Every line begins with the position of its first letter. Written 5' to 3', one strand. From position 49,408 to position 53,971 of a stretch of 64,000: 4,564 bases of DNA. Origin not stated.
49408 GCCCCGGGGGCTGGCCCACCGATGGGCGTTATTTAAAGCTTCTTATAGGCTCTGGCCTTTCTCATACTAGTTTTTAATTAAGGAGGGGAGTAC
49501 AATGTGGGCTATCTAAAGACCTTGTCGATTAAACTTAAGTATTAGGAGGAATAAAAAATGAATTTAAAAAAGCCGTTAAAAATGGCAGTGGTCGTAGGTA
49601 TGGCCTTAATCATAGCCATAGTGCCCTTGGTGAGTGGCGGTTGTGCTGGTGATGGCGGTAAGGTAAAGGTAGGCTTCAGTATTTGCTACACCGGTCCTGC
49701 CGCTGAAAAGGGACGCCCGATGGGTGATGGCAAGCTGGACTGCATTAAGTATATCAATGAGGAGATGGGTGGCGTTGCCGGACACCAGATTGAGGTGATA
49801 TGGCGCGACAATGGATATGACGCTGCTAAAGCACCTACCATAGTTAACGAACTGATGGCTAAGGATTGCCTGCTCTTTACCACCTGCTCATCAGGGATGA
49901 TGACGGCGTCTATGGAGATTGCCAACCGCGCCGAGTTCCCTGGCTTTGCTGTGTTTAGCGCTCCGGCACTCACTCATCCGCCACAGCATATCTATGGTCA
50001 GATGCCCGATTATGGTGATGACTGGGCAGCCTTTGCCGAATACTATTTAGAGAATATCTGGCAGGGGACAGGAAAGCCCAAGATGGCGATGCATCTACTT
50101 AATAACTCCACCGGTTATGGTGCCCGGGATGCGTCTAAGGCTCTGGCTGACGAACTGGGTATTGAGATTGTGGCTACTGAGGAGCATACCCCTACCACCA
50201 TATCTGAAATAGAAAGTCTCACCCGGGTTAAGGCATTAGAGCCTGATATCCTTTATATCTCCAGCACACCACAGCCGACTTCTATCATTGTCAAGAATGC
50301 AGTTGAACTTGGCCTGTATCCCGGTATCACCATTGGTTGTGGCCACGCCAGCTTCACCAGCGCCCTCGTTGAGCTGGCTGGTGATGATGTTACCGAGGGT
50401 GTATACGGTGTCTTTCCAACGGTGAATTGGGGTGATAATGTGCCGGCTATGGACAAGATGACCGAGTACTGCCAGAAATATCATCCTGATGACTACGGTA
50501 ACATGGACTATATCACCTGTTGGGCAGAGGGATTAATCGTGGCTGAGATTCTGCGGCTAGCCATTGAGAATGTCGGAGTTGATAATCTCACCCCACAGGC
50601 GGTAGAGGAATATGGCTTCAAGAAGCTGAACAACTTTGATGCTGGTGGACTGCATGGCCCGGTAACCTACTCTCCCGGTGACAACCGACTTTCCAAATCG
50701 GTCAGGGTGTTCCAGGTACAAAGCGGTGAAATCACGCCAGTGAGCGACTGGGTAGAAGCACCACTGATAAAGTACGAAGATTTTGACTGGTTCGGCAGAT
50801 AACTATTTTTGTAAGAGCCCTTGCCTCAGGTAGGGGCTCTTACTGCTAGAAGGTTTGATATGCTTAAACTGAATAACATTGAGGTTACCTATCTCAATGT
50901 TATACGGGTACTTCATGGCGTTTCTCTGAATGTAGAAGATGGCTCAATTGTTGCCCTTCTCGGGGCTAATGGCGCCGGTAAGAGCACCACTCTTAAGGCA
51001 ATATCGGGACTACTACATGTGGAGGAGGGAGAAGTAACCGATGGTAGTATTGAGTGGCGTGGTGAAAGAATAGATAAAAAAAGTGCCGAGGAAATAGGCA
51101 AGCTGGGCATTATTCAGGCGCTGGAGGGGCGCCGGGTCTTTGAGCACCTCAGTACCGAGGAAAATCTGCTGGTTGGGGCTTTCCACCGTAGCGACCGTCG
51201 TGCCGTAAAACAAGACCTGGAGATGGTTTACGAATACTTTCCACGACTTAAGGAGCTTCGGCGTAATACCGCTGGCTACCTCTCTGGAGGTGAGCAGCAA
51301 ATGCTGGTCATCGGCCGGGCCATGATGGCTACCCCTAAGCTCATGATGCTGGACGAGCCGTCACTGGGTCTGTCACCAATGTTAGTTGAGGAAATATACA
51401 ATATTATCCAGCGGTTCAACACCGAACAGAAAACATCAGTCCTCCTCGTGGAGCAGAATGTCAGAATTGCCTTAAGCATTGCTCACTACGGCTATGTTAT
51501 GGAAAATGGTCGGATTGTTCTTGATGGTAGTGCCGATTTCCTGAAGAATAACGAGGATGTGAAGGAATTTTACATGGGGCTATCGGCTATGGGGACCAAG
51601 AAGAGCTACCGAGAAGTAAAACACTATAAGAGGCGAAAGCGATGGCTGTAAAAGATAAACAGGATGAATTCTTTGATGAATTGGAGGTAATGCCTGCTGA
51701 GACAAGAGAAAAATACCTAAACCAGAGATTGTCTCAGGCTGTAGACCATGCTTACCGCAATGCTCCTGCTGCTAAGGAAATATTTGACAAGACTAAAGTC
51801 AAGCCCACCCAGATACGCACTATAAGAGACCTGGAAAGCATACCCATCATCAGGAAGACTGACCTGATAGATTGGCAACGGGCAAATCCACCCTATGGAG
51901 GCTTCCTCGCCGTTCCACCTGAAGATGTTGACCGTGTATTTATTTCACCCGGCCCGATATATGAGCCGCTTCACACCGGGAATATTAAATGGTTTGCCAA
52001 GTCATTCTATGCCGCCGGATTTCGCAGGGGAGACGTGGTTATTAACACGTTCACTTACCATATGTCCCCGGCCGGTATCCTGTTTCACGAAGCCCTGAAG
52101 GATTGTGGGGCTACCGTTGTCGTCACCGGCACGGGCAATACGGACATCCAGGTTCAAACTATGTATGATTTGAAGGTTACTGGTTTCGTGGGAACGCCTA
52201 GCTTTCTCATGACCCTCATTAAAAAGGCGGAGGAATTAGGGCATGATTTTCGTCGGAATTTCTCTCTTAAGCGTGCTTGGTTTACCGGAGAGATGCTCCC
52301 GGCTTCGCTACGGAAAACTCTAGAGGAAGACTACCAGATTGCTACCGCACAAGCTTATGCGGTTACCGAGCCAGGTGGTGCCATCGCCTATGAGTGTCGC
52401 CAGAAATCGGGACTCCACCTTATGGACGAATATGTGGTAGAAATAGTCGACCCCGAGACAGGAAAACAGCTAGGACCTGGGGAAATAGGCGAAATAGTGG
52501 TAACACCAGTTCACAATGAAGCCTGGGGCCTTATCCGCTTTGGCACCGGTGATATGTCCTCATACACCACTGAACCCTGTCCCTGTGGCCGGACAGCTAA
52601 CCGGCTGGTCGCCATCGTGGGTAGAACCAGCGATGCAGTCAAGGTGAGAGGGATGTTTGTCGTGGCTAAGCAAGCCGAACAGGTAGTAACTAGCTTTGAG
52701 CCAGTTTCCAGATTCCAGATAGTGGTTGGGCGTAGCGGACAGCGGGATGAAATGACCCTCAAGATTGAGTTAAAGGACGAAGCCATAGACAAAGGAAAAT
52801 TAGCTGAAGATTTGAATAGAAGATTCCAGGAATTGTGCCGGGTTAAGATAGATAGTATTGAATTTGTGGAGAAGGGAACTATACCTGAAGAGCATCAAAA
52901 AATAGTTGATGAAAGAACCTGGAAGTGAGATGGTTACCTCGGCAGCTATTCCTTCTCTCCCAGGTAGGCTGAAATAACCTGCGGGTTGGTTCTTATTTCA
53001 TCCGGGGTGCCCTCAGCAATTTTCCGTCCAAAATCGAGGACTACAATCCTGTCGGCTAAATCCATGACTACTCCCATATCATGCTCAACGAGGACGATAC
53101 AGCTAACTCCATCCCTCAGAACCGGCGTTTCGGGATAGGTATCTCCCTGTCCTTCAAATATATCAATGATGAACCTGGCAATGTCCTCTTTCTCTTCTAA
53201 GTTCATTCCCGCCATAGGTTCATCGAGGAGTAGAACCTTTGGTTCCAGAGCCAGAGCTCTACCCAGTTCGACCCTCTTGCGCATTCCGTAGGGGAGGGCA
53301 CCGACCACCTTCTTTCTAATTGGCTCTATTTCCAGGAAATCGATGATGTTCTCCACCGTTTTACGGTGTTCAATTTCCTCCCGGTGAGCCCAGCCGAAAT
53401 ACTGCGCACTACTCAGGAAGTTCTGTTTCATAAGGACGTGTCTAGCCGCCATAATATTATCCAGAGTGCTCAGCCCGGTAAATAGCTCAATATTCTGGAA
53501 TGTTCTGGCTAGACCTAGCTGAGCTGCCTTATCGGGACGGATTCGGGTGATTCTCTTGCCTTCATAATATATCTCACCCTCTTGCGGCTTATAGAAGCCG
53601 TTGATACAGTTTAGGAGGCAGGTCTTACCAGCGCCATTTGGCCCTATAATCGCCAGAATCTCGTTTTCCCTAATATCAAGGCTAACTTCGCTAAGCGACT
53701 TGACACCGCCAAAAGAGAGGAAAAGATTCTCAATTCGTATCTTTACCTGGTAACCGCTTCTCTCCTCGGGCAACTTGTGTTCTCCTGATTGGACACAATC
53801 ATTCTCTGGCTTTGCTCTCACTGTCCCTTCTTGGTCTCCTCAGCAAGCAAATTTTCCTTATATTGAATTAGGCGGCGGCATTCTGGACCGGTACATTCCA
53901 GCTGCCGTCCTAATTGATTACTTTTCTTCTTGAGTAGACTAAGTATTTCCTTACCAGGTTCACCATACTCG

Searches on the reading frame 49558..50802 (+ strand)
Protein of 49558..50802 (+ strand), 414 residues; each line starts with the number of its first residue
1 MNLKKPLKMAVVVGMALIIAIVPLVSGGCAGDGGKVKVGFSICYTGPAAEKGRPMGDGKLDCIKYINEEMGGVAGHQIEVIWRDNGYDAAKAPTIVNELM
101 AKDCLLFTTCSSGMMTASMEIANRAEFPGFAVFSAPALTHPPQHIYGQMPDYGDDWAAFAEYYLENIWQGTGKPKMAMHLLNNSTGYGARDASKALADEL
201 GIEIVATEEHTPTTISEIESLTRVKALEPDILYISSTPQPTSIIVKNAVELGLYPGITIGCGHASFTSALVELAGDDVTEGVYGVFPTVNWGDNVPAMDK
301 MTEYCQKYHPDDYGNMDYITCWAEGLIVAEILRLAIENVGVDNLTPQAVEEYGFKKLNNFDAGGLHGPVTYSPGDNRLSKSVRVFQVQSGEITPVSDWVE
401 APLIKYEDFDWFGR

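Call 46: search_protein_families(library=pfam, proteins=[window:49558-50802:+], max_evalue=0.00001)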
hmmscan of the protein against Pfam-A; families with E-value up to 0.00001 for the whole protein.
window:49558-50802:+ (414 aa): 1 family
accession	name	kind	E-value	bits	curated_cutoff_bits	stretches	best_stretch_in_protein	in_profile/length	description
PF13458.12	Peripla_BP_6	-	3e-37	129.5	31.7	1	35-390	1-341/343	Periplasmic binding protein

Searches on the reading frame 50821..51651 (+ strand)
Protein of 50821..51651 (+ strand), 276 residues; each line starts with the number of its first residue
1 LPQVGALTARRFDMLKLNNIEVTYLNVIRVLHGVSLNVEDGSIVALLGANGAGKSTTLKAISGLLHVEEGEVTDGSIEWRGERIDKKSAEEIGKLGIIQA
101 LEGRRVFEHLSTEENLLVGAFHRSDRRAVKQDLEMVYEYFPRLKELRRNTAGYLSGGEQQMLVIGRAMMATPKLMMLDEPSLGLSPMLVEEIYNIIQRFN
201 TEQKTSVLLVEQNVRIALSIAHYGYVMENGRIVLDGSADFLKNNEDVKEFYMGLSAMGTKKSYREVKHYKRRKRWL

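Call 47: search_protein_families(library=pfam, proteins=[window:50821-51651:+], max_evalue=0.00001)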
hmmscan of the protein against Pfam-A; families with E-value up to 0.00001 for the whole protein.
window:50821-51651:+ (276 aa): 2 families
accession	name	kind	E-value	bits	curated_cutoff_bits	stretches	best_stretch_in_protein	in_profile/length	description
PF00005.33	ABC_tran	-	1.4e-26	94.1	25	1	31-181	1-136/137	ABC transporter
PF13304.12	AAA_21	-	1.7e-09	38.7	27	0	43-98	1-63/304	AAA domain, putative AbiEii toxin, Type IV TA system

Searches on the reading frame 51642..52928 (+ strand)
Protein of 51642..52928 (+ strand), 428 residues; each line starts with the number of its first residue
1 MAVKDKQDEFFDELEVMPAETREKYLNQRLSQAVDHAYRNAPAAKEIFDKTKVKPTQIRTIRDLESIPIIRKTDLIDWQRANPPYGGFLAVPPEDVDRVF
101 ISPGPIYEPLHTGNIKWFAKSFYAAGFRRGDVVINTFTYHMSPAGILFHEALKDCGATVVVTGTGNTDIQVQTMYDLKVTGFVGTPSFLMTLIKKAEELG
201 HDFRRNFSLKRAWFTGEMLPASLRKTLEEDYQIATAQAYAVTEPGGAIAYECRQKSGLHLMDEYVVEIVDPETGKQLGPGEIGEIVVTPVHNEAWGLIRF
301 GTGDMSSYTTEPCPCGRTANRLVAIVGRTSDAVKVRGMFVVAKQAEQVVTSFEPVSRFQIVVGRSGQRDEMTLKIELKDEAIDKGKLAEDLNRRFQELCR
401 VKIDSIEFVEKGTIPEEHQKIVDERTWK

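Call 47: search_protein_families(library=pfam, proteins=[window:51642-52928:+], max_evalue=0.00001)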
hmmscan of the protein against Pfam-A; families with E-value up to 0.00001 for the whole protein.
window:51642-52928:+ (428 aa): 2 families
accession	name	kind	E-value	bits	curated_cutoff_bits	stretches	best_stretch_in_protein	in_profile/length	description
PF00501.34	AMP-binding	-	1.5e-14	54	29.9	1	113-287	185-374/384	AMP-binding enzyme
PF14535.12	AMP-binding_C_2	-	1.2e-09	38.7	25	1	343-421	7-89/96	AMP-binding enzyme C-terminal domain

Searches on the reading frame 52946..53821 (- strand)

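Call 47: search_protein_families(library=pfam, proteins=[window:52946-53821:-], max_evalue=0.00001)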
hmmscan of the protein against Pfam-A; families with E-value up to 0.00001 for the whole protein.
window:52946-53821:- (291 aa): 2 families
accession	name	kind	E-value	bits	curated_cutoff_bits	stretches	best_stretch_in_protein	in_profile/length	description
PF00005.33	ABC_tran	-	3.1e-31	109.2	25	1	43-204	1-137/137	ABC transporter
PF12399.14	BCA_ABC_TP_C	-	8.7e-14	51.2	25.5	1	266-290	1-25/27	Branched-chain amino acid ATP-binding cassette transporter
